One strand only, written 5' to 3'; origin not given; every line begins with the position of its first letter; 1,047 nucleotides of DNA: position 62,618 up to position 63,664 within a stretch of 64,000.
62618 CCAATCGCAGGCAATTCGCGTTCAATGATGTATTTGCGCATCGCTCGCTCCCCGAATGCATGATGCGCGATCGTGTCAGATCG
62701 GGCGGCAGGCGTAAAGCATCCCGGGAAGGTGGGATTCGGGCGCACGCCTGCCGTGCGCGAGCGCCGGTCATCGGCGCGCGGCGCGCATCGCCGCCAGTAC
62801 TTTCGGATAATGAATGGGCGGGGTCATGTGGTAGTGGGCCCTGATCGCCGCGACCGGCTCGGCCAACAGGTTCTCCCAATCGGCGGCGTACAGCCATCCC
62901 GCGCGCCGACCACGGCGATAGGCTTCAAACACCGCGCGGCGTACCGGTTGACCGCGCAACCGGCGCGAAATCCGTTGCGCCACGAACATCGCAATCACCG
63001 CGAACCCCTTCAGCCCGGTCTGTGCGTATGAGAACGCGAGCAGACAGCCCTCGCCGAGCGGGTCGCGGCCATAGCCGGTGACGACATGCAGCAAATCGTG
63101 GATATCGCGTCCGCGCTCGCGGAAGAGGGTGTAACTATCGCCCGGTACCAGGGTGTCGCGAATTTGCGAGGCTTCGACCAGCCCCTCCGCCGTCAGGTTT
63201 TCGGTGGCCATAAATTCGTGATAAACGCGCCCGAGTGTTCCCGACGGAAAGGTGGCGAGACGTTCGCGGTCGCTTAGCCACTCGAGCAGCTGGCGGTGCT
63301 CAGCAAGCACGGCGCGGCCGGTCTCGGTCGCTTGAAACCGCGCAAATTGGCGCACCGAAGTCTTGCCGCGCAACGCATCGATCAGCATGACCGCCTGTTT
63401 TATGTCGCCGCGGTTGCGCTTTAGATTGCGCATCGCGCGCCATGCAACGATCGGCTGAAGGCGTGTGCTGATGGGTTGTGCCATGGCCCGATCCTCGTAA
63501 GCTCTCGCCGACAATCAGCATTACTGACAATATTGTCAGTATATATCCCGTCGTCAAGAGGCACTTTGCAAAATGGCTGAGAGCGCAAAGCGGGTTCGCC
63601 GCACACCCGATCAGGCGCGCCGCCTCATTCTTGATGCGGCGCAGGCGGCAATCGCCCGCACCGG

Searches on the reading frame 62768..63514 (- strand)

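Call 23: search_protein_families(library=pfam, proteins=[window:62768-63514:-], max_evalue=0.00001)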
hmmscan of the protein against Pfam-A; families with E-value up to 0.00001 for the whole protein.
window:62768-63514:- (248 aa): 1 family
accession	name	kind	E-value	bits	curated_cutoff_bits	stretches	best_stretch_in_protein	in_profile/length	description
PF05019.18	Coq4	-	2.1e-21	76.7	22.9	1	59-232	51-219/221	Coenzyme Q (ubiquinone) biosynthesis protein Coq4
